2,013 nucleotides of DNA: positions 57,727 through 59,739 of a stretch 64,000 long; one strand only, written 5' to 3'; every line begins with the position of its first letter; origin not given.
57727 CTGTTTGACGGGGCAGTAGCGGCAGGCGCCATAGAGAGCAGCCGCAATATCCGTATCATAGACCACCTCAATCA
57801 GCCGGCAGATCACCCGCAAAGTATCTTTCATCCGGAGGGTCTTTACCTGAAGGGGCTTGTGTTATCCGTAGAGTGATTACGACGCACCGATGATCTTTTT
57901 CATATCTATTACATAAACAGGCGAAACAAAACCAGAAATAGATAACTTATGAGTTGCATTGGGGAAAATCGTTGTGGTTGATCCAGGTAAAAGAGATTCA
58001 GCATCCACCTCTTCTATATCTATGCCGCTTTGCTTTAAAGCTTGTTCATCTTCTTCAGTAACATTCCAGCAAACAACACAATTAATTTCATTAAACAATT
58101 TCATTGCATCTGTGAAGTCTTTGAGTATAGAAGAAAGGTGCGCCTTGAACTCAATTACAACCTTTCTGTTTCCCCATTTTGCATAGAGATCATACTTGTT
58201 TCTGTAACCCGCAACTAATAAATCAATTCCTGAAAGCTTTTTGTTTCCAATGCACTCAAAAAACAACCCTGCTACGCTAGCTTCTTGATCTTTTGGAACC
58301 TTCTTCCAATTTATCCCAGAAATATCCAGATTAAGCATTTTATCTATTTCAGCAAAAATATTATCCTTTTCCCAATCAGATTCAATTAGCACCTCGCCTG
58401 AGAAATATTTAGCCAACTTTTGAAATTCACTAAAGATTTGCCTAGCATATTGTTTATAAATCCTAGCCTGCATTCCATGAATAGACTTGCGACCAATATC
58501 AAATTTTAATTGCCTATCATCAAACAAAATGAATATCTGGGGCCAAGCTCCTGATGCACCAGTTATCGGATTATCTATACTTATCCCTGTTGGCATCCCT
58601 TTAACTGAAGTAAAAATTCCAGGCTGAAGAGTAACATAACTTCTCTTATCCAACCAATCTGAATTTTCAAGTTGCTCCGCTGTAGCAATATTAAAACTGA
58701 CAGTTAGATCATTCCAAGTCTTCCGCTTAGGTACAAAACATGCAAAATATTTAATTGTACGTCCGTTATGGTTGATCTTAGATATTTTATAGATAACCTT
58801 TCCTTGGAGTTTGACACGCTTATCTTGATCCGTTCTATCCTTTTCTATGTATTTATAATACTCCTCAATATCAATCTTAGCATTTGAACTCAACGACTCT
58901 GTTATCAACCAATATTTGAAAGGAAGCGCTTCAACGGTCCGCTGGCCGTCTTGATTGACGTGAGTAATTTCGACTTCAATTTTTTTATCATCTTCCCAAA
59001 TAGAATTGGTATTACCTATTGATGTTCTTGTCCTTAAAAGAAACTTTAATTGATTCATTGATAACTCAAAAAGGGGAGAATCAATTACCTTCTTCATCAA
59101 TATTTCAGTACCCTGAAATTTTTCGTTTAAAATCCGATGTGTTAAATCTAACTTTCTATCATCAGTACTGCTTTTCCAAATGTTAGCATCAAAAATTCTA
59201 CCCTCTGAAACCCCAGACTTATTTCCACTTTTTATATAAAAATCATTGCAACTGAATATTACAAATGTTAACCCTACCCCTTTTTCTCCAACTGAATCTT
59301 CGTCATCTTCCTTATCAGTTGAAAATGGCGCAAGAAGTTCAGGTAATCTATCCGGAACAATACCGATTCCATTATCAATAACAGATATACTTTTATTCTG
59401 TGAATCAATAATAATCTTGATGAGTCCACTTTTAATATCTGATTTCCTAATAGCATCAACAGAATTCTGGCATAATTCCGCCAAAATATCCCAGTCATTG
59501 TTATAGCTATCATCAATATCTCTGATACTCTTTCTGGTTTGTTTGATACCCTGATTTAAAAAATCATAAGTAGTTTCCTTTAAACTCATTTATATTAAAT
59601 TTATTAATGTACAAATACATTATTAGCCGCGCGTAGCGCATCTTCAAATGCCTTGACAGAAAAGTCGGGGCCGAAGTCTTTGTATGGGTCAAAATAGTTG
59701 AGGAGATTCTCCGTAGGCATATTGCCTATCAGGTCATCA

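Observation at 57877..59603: AT-rich single-gene islet encoding a GHKL ATPase + PD-(D/E)xK-like nuclease: candidate uncharacterised one-protein defence system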

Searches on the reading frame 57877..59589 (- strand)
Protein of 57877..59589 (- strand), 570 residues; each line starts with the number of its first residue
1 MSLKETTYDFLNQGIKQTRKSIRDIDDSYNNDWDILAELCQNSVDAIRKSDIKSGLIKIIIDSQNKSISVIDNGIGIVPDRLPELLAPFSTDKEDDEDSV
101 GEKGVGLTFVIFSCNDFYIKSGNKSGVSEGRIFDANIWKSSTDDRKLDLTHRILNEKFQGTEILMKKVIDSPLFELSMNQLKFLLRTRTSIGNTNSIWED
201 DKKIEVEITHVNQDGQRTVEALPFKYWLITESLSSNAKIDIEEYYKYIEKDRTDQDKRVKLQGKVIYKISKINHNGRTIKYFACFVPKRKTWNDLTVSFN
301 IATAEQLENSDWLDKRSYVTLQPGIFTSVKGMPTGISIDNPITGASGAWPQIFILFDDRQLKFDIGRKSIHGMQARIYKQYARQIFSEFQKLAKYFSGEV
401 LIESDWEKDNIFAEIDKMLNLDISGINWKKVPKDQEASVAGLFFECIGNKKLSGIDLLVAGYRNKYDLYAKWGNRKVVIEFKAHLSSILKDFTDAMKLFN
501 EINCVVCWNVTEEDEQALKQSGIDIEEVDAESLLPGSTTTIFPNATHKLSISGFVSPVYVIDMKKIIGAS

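Call 3: search_protein_families(library=pfam, proteins=[window:57877-59589:-], max_evalue=1)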
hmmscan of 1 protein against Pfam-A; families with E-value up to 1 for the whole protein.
window:57877-59589:- (570 aa): 3 families
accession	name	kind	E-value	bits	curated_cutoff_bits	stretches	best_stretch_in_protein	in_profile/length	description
PF13589.12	HATPase_c_3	-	5.4e-11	43.1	25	1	33-149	4-119/137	Histidine kinase-, DNA gyrase B-, and HSP90-like ATPase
PF02518.31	HATPase_c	-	2.6e-10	41.2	26.4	1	35-110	9-80/111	Histidine kinase-, DNA gyrase B-, and HSP90-like ATPase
PF25794.1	SACS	-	0.076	13.2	32.8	0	20-46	6-31/247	Sacsin domain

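Call 4: search_protein_families(library=padloc, proteins=[window:57877-59589:-], max_evalue=1)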
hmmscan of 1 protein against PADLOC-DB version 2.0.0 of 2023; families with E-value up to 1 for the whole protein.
window:57877-59589:- (570 aa): 2 families
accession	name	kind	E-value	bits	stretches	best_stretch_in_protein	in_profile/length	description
PDLC03971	TmtA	-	3.9e-07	26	1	35-134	57-156/1782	-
PDLC03968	TmtA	-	0.026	10.1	1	26-107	69-144/1486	-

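Call 5: search_protein_families(library=ncbifam, proteins=[window:57877-59589:-], max_evalue=1)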
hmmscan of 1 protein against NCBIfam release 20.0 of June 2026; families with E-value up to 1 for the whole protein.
window:57877-59589:- (570 aa): 27 families (the best 25 are shown)
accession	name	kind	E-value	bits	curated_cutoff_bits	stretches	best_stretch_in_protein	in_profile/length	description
NF047352.1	P_loop_sacsin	domain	3.1e-08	34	50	1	35-119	3-79/80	sacsin N-terminal ATP-binding-like domain-containing protein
NF010683.0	PRK14083.1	equivalog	1.4e-06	27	455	1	36-108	31-115/604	HSP90 family protein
TIGR00585.2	mutl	equivalog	1.8e-05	23.9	180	1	35-93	24-77/555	DNA mismatch repair endonuclease MutL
NF003218.0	PRK04184.1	equivalog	0.00016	20.3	274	1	36-111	41-122/539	DNA topoisomerase VI subunit B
NF007688.0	PRK10364.1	equivalog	0.00088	18.1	479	1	34-95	354-413/460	two-component system sensor histidine kinase ZraS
NF008468.0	PRK11360.1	equivalog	0.0011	17.4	646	1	35-94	510-569/616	two-component system sensor histidine kinase AtoS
NF041832.1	near_NosP_CTERM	subfamily_domain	0.0013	17.8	400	1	30-111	115-197/370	NahK/ErcS family hybrid sensor histidine kinase/response regulator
NF033792.0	ActS_PrrB_HisK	equivalog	0.0017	17.2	350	1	37-111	317-387/423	ActS/PrrB/RegB family redox-sensitive histidine kinase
NF053867.1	SprKinKinDBac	equivalog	0.0019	16.7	775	1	37-95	403-459/500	sporulation kinase KinD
NF045903.1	CuHisKinLciSLeg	equivalog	0.0025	17.3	700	1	36-110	252-327/357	copper-responsive two-component system sensor histidine kinase LciS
NF007898.0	PRK10604.1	equivalog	0.0031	16.7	478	1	29-110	313-394/433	two-component system sensor histidine kinase RstB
TIGR02966.1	phoR_proteo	equivalog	0.0097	15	334.2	1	36-118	230-314/333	phosphate regulon sensor histidine kinase PhoR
NF041947.1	LuxQ_Vibrio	equivalog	0.0099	13.8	1200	1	35-110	591-667/843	quorum-sensing autoinducer 2 sensor kinase/phosphatase LuxQ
NF041831.1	NO_HK_NahK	exception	0.012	13.6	1500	1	32-111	603-681/854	hybrid sensor histidine kinase/response regulator NahK/ErcS'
NF008298.1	PRK11086.1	subfamily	0.013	13.9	520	1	35-111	427-497/529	DcuS/MalK family sensor histidine kinase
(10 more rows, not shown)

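Call 6: find_homologous_proteins(query=window:57877-59589:-)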
Query window:57877-59589:- (570 aa): 698 proteins with E <= 0.001 among 8000 candidates; the best 120 are listed.
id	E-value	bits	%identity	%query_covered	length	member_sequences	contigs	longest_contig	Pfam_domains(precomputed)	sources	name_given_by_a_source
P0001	0.0e+0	1283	100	100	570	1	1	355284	PF02518.32,PF13589.13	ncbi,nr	ncbi:MAG: sensor histidine kinase [Bacteroidetes bacterium]|nr:sensor histidine kinase [Bacteroidota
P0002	4.3e-266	902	68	98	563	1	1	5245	PF02518.32,PF13589.13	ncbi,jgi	jgi:hypothetical protein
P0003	1.5e-264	897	68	98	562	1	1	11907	PF02518.32,PF13589.13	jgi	jgi:molecular chaperone HtpG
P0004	3.9e-255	866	66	98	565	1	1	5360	PF02518.32,PF13589.13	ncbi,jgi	jgi:hypothetical protein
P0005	1.3e-254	864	66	98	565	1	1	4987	PF02518.32,PF13589.13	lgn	-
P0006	1.0e-252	858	66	99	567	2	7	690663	PF02518.32,PF13589.13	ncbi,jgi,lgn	-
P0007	3.4e-246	836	64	99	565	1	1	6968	PF02518.32,PF13589.13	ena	-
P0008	3.2e-241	820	62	98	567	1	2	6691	PF02518.32,PF13589.13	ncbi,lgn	-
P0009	1.2e-240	818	63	99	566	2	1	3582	PF02518.32,PF13589.13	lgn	-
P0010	5.2e-240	816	62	98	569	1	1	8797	PF02518.32,PF13589.13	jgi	jgi:hypothetical protein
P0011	2.0e-227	774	60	99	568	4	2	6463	PF02518.32,PF13589.13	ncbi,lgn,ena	-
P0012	3.8e-225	767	61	98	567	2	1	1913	PF02518.32,PF13589.13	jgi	-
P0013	4.7e-217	740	57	98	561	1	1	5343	PF02518.32,PF13589.13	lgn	-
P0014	9.2e-212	723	56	99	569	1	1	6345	PF02518.32,PF13589.13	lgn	-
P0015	1.3e-211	722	58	98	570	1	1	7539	PF02518.32,PF13589.13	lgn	-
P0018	3.2e-209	714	57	98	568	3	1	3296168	PF02518.32,PF13589.13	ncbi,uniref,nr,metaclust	ncbi:ATP-binding protein [Lacinutrix sp. 5H-3-7-4]|uniref:ATP-binding protein n=1 Tax=Lacinutrix sp.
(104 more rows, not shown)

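Call 7: search_solved_structures(query=window:57877-59589:-, max_evalue=1, show_alignments=2)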
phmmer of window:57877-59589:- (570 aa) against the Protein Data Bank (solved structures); distinct sequences matched with E-value up to 1: 7.
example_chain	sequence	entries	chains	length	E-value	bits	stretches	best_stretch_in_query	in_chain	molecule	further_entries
8dvq_A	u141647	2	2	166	0.19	13.4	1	368-446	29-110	Sensor protein VanS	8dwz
1z59_A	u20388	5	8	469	0.33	12.6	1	35-108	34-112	Type II DNA topoisomerase VI subunit B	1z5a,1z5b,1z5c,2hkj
1mx0_A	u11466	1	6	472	0.33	12.6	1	35-108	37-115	Type II DNA topoisomerase VI subunit B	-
1mu5_A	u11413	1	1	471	0.33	12.6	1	35-108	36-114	Type II DNA topoisomerase VI Subunit B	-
4biw_A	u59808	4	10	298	0.42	12.3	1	45-111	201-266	SENSOR PROTEIN CPXA | Sensor histidine kinase CpxA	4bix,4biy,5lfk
4biu_A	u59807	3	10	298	0.42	12.3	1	45-111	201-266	SENSOR PROTEIN CPXA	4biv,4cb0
4biz_A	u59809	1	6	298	0.42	12.3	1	45-111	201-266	SENSOR PROTEIN CPXA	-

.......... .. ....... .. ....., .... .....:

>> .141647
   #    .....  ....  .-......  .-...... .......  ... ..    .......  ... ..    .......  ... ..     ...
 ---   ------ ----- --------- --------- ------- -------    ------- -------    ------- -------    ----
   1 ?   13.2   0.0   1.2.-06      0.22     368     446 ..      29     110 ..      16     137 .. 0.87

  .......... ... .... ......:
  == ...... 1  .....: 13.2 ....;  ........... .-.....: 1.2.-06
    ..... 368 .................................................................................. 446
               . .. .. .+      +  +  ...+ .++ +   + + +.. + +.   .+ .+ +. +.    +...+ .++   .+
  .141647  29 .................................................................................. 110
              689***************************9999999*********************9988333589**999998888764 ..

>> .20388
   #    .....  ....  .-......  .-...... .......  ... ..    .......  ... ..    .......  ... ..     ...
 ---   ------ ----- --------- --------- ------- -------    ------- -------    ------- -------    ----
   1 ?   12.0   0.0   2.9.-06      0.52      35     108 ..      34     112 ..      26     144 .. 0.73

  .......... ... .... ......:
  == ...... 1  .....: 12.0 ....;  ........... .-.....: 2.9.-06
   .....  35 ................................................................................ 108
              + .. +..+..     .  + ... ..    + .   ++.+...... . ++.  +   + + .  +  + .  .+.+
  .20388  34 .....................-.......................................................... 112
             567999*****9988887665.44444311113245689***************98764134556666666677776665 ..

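Call 10: find_encoding_contigs(protein=P0018, flank=8000, max_places=3)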
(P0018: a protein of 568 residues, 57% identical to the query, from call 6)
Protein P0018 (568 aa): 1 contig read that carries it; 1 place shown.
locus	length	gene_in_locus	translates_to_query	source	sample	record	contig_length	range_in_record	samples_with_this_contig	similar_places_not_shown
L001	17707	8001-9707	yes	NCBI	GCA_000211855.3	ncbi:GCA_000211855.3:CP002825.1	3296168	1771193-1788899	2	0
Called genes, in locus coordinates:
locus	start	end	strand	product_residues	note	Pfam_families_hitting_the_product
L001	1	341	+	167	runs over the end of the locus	-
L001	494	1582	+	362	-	PF07661:MORN_2 (faint)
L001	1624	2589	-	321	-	PF01548:DEDD_Tnp_IS110, PF02371:Transposase_20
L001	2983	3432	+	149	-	-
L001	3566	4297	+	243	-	-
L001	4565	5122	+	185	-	-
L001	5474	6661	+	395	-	PF01321:Creatinase_N, PF00557:Peptidase_M24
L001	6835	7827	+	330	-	PF12358:DUF3644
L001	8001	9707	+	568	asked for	PF02518:HATPase_c, PF13589:HATPase_c_3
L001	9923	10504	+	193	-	-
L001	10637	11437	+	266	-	-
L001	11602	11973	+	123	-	-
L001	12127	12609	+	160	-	-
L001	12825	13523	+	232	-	-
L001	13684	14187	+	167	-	-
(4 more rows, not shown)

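Call 11: find_encoding_contigs(protein=P0006, flank=8000, max_places=3)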
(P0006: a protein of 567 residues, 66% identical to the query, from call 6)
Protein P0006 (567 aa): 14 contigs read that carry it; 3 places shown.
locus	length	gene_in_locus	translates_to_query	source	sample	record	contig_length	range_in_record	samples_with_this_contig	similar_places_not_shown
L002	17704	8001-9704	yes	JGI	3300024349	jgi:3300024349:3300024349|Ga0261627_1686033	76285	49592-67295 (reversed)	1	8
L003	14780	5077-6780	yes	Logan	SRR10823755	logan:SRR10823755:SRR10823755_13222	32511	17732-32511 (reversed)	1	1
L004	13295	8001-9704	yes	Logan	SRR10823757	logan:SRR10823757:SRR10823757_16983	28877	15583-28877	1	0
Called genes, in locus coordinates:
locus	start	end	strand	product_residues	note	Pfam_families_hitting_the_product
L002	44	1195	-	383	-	-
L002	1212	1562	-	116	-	-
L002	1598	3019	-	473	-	PF01406:tRNA-synt_1e, PF23493:CysS_C (weak)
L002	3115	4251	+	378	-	PF00753:Lactamase_B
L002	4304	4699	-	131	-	-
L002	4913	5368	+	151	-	PF02629:CoA_binding, PF13380:CoA_binding_2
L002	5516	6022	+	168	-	-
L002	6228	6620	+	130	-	-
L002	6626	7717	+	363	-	-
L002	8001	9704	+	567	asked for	PF02518:HATPase_c, PF13589:HATPase_c_3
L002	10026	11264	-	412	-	PF19519:DUF6051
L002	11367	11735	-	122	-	PF04480:DUF559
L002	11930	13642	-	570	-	PF02463:SMC_N, PF13175:AAA_15 (weak), PF13476:AAA_23, PF13304:AAA_21 (faint)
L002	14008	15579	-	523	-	PF11638:DnaA_N (weak), PF01695:IstB_IS21 (weak), PF00308:Bac_DnaA, PF00004:AAA (faint), PF08299:Bac_DnaA_C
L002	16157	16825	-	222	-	-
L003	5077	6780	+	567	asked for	PF02518:HATPase_c, PF13589:HATPase_c_3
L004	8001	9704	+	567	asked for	PF02518:HATPase_c, PF13589:HATPase_c_3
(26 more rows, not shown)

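Call 12: find_related_loci(query=A1, collection=genome_contigs, flank=10000)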
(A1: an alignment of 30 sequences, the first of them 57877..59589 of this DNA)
Query A1 (570 aa) in genome_contigs; peptide patterns used: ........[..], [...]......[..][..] (x = any residue, [..] = any of these).
166 stretches matched a pattern; 55 encode a relative of the query (tblastn E <= 1e-3); 54 distinct loci.
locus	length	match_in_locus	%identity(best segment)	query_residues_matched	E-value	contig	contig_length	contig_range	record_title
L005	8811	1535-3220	66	6-567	0e+0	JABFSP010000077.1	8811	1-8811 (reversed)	MAG: Ignavibacteria bacterium isolate WB-IL-15 seq_4259, whole genome shotgun sequence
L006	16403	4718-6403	66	6-567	0e+0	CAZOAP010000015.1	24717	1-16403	MAG TPA_asm: uncultured Ignavibacteriales bacterium isolate binchicken_co322_93 genome assembly, contig: NODE_3073_lengt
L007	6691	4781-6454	62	9-567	0e+0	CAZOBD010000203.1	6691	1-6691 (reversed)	MAG TPA_asm: uncultured Hyphomicrobiales bacterium isolate SRP141376_co4_174 genome assembly, contig: NODE_18412_length_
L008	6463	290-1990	60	1-567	0e+0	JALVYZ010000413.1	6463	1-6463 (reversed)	MAG: bacterium isolate T10_maxbin2_scaf2bin.187 T10_NODE_7241_length_6463_cov_13.786932, whole genome shotgun sequence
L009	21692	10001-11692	52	6-567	0e+0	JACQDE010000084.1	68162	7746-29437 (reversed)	MAG: Acidobacteria bacterium isolate NC_groundwater_986_Pr1_S-0.65um_62_29 Montesol18_Sp65_coassembly_scaffold_1844323,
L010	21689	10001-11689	55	9-570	0e+0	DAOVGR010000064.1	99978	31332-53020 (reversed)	MAG TPA_asm: Thermoplasmatales archaeon isolate CSMAG_1140 CSMAG_1140_k141_6395854_length_99978_cov_9.9976, whole genome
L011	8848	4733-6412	55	9-567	0e+0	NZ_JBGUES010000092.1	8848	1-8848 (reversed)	MAG: Poseidonibacter sp. isolate DXN-08 NODE_92_length_8848_cov_3.116862, whole genome shotgun sequence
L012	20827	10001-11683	55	9-567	0e+0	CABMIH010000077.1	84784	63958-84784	uncultured archaeon isolate LFW-280_3_2 genome assembly, contig: LFW28032_79, whole genome shotgun sequence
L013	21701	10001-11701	53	1-567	0e+0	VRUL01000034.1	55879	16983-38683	MAG: Planctomycetota bacterium isolate MohnsGC08_bin191 NODE_34_length_55879_cov_45.617630, whole genome shotgun sequenc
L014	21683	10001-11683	53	9-567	0e+0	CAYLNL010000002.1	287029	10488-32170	MAG TPA_asm: uncultured Flavobacteriaceae bacterium isolate SRP199154_co1_13 genome assembly, contig: NODE_8_length_2870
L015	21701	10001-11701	49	3-567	0e+0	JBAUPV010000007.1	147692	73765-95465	MAG: Desulfobaccales bacterium isolate MFD09440_ilm_asm_bin37 k127_134734, whole genome shotgun sequence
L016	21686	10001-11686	50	7-567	3e-179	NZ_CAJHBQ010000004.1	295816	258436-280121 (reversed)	Psychrobacter submarinus strain KMM 225, whole genome shotgun sequence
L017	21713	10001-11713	50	2-567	4e-179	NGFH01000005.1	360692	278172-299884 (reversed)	MAG: Bacteroidetes bacterium 2013_40CM_41_45 2013_40cm_scaffold_12, whole genome shotgun sequence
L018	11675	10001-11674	50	9-558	2e-176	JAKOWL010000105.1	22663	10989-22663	MAG: Pseudomonadota bacterium isolate JPNG_maxbin.114 k201_632548, whole genome shotgun sequence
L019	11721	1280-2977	48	9-569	3e-174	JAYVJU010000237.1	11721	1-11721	MAG: Ferruginibacter sp. isolate GL53_Down_metabinner_17 GL53_Down_metabinner_17_236, whole genome shotgun sequence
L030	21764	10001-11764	41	4-567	5e-133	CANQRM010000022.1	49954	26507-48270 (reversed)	MAG: uncultured Oscillospiraceae bacterium isolate Lapin-023__bin99 genome assembly, contig: Lapin-023__NODE_939_length_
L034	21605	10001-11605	40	9-536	4e-125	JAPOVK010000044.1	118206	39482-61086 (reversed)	MAG: Gammaproteobacteria bacterium isolate COS1_bin_18 NODE_117_length_118206_cov_30.1687, whole genome shotgun sequence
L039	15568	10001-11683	39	19-567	2e-100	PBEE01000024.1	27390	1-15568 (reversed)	MAG: Crocinitomicaceae bacterium isolate SP329 126170, whole genome shotgun sequence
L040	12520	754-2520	33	9-567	2e-81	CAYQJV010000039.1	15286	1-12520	MAG TPA_asm: uncultured bacterium isolate SRP338002_co1_144 genome assembly, contig: NODE_3632_length_15286_cov_18.06342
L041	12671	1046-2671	32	33-553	7e-80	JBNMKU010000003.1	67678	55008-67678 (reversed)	MAG: Roseburia sp. isolate CM_BacRos1453.35 k141_446787_length_67678_cov_13.0000, whole genome shotgun sequence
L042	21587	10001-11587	33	33-534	1e-78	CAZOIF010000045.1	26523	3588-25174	MAG TPA_asm: uncultured Eubacterium sp. isolate SRP199465_co1_332 genome assembly, contig: NODE_4539_length_26523_cov_16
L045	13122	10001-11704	31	9-550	6e-74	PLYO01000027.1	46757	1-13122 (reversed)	MAG: Ignavibacteriae bacterium isolate palsa_1295 73.20120700_P3D.263_contig_92395, whole genome shotgun sequence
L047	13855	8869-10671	33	1-567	2e-71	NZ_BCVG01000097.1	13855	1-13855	Metabacillus fastidiosus NBRC 101226, whole genome shotgun sequence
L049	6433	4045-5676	31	16-510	8e-70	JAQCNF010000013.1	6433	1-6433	MAG: Haloquadratum sp. isolate LUM.47 k149_637656, whole genome shotgun sequence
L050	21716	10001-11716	30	9-566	6e-68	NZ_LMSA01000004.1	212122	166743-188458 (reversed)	Knoellia sp. Soil729 contig_4, whole genome shotgun sequence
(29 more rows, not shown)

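Call 17: predict_structure(alignment_id=A1)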
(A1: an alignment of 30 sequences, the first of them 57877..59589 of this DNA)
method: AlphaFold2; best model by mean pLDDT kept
length: 570 residues; sequences in the alignment: 30
mean_pLDDT: 84.1   pTM: 0.67
mean pLDDT of the five models: 84.1, 82.0, 80.6, 80.5, 79.9
residues with pLDDT >= 90: 282; 70-90: 212; 50-70: 29; < 50: 47
segments of 3 or more residues with pLDDT < 50: 1-3, 399-412, 414-416, 418-431, 461-464, 531-538
pLDDT, mean of each block of 10 residues (from residue 1): 58 77 85 93 94 95 97 95 89 83 84 97 95 94 87 93 96 94 96 94 95 96 95 89 91 88 92 93 92 93 94 92 93 88 77 94 82 88 92 67 40 41 38 65 80 77 60 83 87 81 90 89 83 44 88 82 79
secondary structure, 60 per line:
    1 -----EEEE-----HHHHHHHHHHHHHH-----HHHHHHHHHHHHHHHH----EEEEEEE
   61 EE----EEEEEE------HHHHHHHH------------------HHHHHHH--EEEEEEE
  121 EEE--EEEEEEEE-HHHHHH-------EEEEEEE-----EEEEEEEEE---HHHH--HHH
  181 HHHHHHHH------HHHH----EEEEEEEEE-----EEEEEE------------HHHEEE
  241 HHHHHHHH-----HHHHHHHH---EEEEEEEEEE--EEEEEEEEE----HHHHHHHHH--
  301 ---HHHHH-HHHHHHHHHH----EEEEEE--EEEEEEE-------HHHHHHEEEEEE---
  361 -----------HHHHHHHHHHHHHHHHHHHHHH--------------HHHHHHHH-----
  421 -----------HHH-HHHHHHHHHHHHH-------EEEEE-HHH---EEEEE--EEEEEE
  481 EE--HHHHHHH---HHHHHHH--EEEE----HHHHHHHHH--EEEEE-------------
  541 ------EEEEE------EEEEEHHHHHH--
elements in order: E6-9 H15-28 H34-49 E54-62 E67-72 H79-86 H105-111 E114-123 E126-133 H135-140 E148-154 E160-168 H172-175 H178-188 H195-198 E203-211 E217-222 E238-240 H241-248 H254-261 E265-274 E277-285 H290-298 H304-308 H310-319 E324-329 E332-338 H346-351 E352-357 H372-393 H408-415 H436-448 E456-460 E468-472 E475-482 H485-491 H495-501 E504-507 H512-520 E523-527 E547-551 E558-562 H563-568
